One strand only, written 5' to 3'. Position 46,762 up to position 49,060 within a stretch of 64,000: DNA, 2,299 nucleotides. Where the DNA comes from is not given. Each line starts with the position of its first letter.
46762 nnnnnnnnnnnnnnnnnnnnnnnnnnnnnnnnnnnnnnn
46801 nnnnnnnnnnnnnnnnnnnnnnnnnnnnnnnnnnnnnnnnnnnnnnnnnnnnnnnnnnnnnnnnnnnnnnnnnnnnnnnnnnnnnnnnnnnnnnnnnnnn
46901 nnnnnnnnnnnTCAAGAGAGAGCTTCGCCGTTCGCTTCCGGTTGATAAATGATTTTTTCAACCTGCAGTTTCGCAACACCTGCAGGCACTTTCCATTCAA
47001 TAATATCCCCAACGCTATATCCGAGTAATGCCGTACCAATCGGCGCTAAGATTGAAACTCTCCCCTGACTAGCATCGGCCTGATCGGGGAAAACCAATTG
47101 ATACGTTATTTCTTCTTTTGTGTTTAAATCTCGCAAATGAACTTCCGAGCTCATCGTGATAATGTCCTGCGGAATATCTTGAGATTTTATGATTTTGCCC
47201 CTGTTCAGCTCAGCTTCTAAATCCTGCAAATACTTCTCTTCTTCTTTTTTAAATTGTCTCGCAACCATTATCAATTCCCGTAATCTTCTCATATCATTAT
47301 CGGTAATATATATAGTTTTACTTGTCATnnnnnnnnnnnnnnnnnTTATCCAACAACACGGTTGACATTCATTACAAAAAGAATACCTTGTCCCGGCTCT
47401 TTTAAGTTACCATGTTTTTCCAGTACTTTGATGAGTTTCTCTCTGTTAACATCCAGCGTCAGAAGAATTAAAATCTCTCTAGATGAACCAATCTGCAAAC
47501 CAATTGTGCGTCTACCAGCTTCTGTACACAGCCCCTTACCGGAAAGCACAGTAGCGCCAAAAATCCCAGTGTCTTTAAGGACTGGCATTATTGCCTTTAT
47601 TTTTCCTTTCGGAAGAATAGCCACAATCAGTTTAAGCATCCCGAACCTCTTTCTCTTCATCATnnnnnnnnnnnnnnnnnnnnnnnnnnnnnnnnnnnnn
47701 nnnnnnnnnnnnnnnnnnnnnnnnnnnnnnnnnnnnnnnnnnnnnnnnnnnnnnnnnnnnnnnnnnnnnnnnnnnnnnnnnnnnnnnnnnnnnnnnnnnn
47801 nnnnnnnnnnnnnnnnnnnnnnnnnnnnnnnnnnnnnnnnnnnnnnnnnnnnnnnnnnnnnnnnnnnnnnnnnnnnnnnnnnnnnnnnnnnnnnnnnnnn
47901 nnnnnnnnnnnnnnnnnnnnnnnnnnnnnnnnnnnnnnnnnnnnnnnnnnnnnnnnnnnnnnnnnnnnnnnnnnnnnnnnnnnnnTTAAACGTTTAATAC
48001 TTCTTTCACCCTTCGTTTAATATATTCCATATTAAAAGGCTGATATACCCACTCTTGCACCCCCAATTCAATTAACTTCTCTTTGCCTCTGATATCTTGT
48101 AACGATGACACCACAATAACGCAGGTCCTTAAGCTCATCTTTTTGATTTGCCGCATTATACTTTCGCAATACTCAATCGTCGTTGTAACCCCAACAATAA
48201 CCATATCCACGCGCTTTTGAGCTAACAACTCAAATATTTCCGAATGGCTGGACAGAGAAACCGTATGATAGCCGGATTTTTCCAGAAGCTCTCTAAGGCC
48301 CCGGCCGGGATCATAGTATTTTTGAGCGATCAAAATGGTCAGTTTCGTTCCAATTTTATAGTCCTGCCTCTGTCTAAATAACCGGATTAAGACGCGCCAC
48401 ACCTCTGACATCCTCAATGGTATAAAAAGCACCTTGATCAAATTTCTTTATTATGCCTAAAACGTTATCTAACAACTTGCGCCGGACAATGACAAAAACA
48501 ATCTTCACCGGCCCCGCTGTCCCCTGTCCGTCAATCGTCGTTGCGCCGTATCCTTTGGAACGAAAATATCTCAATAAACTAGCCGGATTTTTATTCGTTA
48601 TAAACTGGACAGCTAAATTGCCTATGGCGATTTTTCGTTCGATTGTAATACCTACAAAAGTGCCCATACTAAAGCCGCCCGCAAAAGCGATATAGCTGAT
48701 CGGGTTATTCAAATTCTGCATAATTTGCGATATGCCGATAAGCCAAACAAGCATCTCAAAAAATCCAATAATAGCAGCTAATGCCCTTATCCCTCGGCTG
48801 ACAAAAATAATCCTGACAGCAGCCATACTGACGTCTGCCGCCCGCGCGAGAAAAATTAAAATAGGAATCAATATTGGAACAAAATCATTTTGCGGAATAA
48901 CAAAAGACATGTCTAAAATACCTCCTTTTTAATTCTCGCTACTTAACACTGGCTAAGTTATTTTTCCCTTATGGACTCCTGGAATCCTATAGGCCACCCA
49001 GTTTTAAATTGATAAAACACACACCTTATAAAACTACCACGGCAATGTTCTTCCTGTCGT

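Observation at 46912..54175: The cargo includes an unusually dense signalling and ion-homeostasis cluster with two paralogous 4-Cys mini-proteins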

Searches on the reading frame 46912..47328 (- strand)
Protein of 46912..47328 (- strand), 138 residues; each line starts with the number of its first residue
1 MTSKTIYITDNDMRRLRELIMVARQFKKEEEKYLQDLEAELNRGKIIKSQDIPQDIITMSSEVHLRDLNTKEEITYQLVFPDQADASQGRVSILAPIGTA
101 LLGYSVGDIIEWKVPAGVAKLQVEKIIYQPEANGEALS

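Call 8: search_protein_families(library=ncbifam, proteins=[window:46912-47328:-], max_evalue=1)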
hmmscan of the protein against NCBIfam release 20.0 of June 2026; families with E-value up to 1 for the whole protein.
window:46912-47328:- (138 aa): 15 families
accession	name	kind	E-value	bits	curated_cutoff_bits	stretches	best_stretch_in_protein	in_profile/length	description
NF004396.0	PRK05753.1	equivalog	1.1e-38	132.2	109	1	2-136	3-135/137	nucleoside diphosphate kinase regulator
NF001261.0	PRK00226.1-2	equivalog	1.3e-20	73.8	167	1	23-129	51-157/157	transcription elongation factor GreA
TIGR01462.1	greA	subfamily_domain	9e-20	71.3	139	1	23-126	47-150/151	transcription elongation factor GreA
NF001263.0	PRK00226.1-4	equivalog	3.5e-19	69.2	145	1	23-127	54-158/160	transcription elongation factor GreA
NF001264.0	PRK00226.1-5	equivalog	1.1e-16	61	180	1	31-128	59-157/158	transcription elongation factor GreA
NF001260.0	PRK00226.1-1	equivalog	4.9e-12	45.8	234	1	33-123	63-153/160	transcription elongation factor GreA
NF002506.1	PRK01885.1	equivalog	1.1e-11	44.7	188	1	34-129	61-155/156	transcription elongation factor GreB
NF011309.0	PRK14720.1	equivalog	6.8e-11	41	714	1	31-126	805-900/906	transcription elongation factor GreA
NF004973.0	PRK06342.1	equivalog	3.8e-07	30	159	1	40-111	79-148/160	transcription elongation factor GreA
TIGR01461.1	greB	equivalog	5e-07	29.6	171.05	1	32-129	59-155/156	transcription elongation factor GreB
NF004969.0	PRK06330.1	equivalog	0.00013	20.7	697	1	34-113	625-703/718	transcript cleavage factor/unknown domain fusion protein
NF004548.0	PRK05892.1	equivalog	0.0002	21.3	126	1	34-126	63-154/158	nucleoside diphosphate kinase regulator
NF001262.0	PRK00226.1-3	equivalog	0.00095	18.9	161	1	23-123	53-154/165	transcription elongation factor GreA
NF010600.0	PRK13995.1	equivalog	0.055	13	311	0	30-61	109-140/210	K(+)-transporting ATPase subunit C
TIGR04058.1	AcACP_reductase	equivalog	0.14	11.5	449.7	1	14-54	179-215/339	long-chain acyl-[acyl-carrier-protein] reductase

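Call 78: search_protein_families(library=padloc, proteins=[window:46912-47328:-], max_evalue=0.001)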
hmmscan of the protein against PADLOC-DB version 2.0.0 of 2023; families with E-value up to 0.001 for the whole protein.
window:46912-47328:- (138 aa): 0 families

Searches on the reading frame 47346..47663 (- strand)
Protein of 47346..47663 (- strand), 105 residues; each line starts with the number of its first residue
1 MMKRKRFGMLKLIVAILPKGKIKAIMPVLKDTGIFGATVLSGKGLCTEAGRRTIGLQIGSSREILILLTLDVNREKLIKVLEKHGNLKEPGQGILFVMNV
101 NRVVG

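Call 3: search_protein_families(library=pfam, proteins=[window:47346-47663:-], max_evalue=0.01)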
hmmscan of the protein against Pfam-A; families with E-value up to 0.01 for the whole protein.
window:47346-47663:- (105 aa): 1 family
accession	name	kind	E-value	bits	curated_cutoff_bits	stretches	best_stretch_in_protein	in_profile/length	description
PF00543.27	P-II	-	7.6e-06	26.6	25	1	11-104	2-96/102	Nitrogen regulatory protein P-II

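Call 8: search_protein_families(library=ncbifam, proteins=[window:47346-47663:-], max_evalue=1)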
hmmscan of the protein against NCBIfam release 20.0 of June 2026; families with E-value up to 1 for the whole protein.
window:47346-47663:- (105 aa): 2 families
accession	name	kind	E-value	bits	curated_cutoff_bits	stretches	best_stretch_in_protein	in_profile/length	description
NF007946.0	PRK10665.1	equivalog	0.011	16.5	181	1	10-104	1-100/112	P-II family nitrogen regulator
NF008111.0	PRK10858.1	equivalog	0.14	12.6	202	1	11-104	2-100/112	nitrogen regulatory protein P-II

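Call 56: search_solved_structures(query=window:47346-47663:-, max_evalue=1, show_alignments=2)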
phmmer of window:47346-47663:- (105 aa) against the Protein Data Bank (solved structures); distinct sequences matched with E-value up to 1: 17.
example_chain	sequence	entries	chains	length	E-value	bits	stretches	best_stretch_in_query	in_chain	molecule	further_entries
3mhy_A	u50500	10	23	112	0.0019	21.5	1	10-103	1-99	PII-like protein Pz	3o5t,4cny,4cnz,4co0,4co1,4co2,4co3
2j9d_E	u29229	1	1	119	0.0036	20.6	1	8-104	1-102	HYPOTHETICAL NITROGEN REGULATORY PII-LIKE PROTEIN MJ0059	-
2j9c_A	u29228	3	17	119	0.0036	20.6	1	8-104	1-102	HYPOTHETICAL NITROGEN REGULATORY PII-LIKE PROTEIN MJ0059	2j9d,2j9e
7p52_A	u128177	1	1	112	0.0096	19.3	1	11-104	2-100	Nitrogen regulatory protein GlnK1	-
5ovo_B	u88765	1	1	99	0.018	18.4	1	10-103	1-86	Nitrogen regulatory protein P-II 1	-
2ns1_B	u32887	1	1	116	0.019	18.3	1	8-104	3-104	Nitrogen regulatory protein P-II 2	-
7o4x_A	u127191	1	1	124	0.025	18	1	10-68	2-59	Nitrogen regulatory protein P-II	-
2gnk_A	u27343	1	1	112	0.1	16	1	10-104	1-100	PROTEIN (NITROGEN REGULATORY PROTEIN)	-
1gnk_A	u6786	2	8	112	0.1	16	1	10-104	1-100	PROTEIN (GLNK) | Nitrogen regulatory protein P-II 2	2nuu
7p4v_A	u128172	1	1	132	0.13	15.6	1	9-104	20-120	GlnK1 from Methanothermococcus thermolithotrophicus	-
3o8w_A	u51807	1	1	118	0.19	15.1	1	10-58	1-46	Nitrogen regulatory protein P-II (GlnB-1)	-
3t9z_A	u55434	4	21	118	0.19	15.1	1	10-58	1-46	Nitrogen regulatory protein P-II (GlnB-3)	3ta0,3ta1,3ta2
2eg1_A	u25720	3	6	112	0.2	15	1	11-104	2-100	Nitrogen regulatory protein P-II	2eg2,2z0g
3ncp_A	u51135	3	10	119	0.32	14.4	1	11-104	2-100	Nitrogen regulatory protein P-II (GlnB-2)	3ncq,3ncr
2gw8_A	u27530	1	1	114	0.57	13.6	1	8-102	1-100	PII signal transduction protein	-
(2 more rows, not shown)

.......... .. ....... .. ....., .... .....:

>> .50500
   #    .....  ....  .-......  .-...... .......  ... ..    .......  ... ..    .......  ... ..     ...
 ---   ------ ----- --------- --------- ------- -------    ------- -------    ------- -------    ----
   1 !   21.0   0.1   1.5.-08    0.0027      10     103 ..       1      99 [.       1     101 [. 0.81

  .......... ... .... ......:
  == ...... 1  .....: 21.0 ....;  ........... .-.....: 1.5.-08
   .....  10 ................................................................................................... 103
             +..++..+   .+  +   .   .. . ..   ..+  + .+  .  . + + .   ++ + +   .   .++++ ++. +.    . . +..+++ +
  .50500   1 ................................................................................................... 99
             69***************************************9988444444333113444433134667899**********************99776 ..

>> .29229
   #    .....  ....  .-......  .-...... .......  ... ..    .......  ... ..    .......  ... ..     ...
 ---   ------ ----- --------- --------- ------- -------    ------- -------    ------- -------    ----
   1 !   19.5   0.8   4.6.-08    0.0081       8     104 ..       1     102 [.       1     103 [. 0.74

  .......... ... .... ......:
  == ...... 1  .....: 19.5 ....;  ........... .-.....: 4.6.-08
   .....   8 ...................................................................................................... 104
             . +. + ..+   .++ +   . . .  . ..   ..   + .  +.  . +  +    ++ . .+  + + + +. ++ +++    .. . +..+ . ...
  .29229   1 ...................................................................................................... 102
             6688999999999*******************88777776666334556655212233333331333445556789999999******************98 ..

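Call 78: search_protein_families(library=padloc, proteins=[window:47346-47663:-], max_evalue=0.001)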
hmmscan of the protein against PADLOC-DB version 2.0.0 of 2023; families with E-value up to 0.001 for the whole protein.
window:47346-47663:- (105 aa): 0 families

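Call 93: search_solved_structures(query=A8, max_evalue=0.01, show_alignments=1)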
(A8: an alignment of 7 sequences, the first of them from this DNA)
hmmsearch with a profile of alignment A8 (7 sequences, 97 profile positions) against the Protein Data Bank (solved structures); distinct sequences matched with E-value up to 0.01: 16.
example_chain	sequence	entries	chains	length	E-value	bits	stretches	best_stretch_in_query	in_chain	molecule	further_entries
3mhy_A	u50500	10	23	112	1.9e-05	28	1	2-96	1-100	PII-like protein Pz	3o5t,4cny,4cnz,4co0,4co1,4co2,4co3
2j9c_A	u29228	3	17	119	7e-05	26.2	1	2-96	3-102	HYPOTHETICAL NITROGEN REGULATORY PII-LIKE PROTEIN MJ0059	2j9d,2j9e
2j9d_E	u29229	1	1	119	7.1e-05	26.2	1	2-96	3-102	HYPOTHETICAL NITROGEN REGULATORY PII-LIKE PROTEIN MJ0059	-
7p52_A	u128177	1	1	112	7.2e-05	26.2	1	3-96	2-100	Nitrogen regulatory protein GlnK1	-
7p4v_A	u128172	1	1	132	0.00068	23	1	2-96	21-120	GlnK1 from Methanothermococcus thermolithotrophicus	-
2ns1_B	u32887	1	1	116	0.00078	22.8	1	2-96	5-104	Nitrogen regulatory protein P-II 2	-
7p4y_A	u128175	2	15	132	0.00079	22.8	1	2-96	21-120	GlnK2 from Methanothermococcus thermolithotrophicus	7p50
1gnk_A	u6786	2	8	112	0.00083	22.8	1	2-96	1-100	PROTEIN (GLNK) | Nitrogen regulatory protein P-II 2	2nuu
2gnk_A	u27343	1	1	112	0.00087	22.7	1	2-96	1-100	PROTEIN (NITROGEN REGULATORY PROTEIN)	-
5ovo_B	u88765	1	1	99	0.0014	22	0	2-96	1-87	Nitrogen regulatory protein P-II 1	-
6yc6_A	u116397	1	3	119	0.0016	21.8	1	2-96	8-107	PII protein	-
6yc7_A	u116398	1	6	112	0.0018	21.7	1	2-96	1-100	PII protein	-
2eg1_A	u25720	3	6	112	0.002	21.5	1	3-96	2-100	Nitrogen regulatory protein P-II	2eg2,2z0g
1pil_A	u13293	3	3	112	0.0033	20.8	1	3-96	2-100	SIGNAL TRANSDUCING PROTEIN P2 | PII | Nitrogen regulatory protein P-II 1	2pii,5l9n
1hwu_A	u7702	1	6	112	0.0041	20.5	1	3-96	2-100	PII PROTEIN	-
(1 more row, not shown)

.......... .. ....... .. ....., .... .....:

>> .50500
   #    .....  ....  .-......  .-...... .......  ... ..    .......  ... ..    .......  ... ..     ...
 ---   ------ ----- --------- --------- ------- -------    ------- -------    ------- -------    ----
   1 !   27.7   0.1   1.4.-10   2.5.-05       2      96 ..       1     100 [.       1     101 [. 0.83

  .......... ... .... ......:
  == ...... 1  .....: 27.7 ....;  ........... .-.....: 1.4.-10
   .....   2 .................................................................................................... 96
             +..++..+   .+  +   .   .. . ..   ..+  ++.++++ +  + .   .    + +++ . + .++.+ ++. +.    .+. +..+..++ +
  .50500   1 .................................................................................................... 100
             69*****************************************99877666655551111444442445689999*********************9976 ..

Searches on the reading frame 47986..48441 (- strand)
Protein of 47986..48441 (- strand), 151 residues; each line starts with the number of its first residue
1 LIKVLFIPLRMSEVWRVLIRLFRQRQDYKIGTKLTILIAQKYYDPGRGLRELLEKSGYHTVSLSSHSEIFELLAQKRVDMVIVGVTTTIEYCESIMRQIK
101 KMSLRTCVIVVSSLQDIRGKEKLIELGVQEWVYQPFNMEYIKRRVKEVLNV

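Call 3: search_protein_families(library=pfam, proteins=[window:47986-48441:-], max_evalue=0.01)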
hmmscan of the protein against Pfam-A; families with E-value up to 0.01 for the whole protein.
window:47986-48441:- (151 aa): 1 family
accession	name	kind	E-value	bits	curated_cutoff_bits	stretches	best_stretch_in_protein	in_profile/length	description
PF00072.30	Response_reg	-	4.3e-08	33.8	30.2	1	47-145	12-110/111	Response regulator receiver domain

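Call 8: search_protein_families(library=ncbifam, proteins=[window:47986-48441:-], max_evalue=1)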
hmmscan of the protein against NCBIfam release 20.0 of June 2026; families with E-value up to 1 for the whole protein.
window:47986-48441:- (151 aa): 43 families (the best 25 are shown)
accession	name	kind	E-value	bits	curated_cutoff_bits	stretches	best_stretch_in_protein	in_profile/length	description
NF012227.0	AdeR_RR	equivalog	2.1e-07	30.7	340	1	35-149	13-126/239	efflux system response regulator transcription factor AdeR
NF045944.1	ResRegRpaBCyano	equivalog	2.3e-07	30.4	330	1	50-149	14-112/229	response regulator transcription factor RpaB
NF045717.1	DVU0259_DivK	exception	2.1e-06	27.9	160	1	48-149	17-116/117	DVU0259 family response regulator domain-containing protein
TIGR01818.1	ntrC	equivalog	3e-06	26.3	558.6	1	50-140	15-105/463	nitrogen regulation protein NR(I)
TIGR01387.1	cztR_silR_copR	subfamily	3.1e-06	27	279.2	1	49-149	14-114/218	heavy metal response regulator transcription factor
NF008034.0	PRK10766.1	equivalog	4e-06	26.5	275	1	49-149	18-117/231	two-component system response regulator TorR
NF007005.1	PRK09468.1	equivalog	4.2e-06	26.3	331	1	49-149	19-119/237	osmolarity response regulator transcription factor OmpR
NF007982.1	PRK10710.1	equivalog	7.4e-06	25.7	380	1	33-149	7-122/235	envelope stress response regulator BaeR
NF051850.1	RespRegRprY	equivalog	1.2e-05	24.9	370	1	33-149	4-120/234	response regulator transcription factor RprY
NF045914.1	RespRegNblR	equivalog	1.3e-05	24.9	300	1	48-148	21-121/228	response regulator transcription factor NblR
NF045991.1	RespRegCtrARhodob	equivalog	2e-05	24.5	350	1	44-148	11-115/224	response regulator transcription factor CtrA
NF008469.0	PRK11361.1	equivalog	3e-05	22.9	714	1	36-150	7-121/461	acetoacetate metabolism transcriptional regulator AtoC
TIGR02875.1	spore_0_A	equivalog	0.00011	21.6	200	1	67-149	38-122/262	sporulation transcription factor Spo0A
NF040534.1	resp_reg_YycF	equivalog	0.0002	20.7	340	1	53-148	20-114/231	response regulator YycF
NF008078.0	PRK10816.1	equivalog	0.00026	20.6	336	1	65-149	32-116/223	two-component system response regulator PhoP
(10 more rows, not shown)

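Call 78: search_protein_families(library=padloc, proteins=[window:47986-48441:-], max_evalue=0.001)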
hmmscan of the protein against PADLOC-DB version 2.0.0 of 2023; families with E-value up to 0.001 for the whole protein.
window:47986-48441:- (151 aa): 1 family
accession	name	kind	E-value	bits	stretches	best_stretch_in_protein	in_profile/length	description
PDLC04055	PD-T4-6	-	1.4e-05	22.1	1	31-149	363-483/496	-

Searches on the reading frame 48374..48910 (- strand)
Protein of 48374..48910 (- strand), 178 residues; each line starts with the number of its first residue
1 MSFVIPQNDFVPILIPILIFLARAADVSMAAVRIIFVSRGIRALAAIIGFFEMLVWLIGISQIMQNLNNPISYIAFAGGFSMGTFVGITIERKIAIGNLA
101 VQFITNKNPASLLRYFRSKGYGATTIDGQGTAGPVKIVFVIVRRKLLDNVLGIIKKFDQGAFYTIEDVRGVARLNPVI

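Call 3: search_protein_families(library=pfam, proteins=[window:48374-48910:-], max_evalue=0.01)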
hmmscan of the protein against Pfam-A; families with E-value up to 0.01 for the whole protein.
window:48374-48910:- (178 aa): 2 families
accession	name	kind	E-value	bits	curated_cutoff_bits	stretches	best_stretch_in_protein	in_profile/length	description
PF18955.5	DUF5698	-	1.4e-21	77.1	27.5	1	32-88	2-58/58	Domain of unknown function (DUF5698)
PF10035.14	DUF2179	-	4.3e-10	39.7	22.8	1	121-171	1-53/55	Uncharacterized protein conserved in bacteria (DUF2179)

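Call 8: search_protein_families(library=ncbifam, proteins=[window:48374-48910:-], max_evalue=1)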
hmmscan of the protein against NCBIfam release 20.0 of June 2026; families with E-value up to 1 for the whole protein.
window:48374-48910:- (178 aa): 5 families
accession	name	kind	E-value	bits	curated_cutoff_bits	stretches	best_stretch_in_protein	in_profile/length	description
NF003191.0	PRK04164.1-2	equivalog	1.8e-62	210.4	179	1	5-172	6-173/200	hypothetical protein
NF003194.0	PRK04164.1-5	equivalog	1.5e-32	112.5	160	1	17-164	8-155/178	hypothetical protein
NF003190.0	PRK04164.1-1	equivalog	1.8e-24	86.4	318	1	12-167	8-163/200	hypothetical protein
NF003192.0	PRK04164.1-3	equivalog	2.2e-22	79.8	341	1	13-164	5-156/174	hypothetical protein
NF003193.0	PRK04164.1-4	equivalog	1.3e-14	54.3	351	1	15-169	3-157/182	hypothetical protein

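Call 57: search_solved_structures(query=window:48374-48910:-, max_evalue=1, show_alignments=1)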
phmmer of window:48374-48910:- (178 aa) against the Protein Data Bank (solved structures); distinct sequences matched with E-value up to 1: 0.

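Call 78: search_protein_families(library=padloc, proteins=[window:48374-48910:-], max_evalue=0.001)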
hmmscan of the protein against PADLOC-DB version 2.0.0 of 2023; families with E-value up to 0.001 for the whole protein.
window:48374-48910:- (178 aa): 0 families
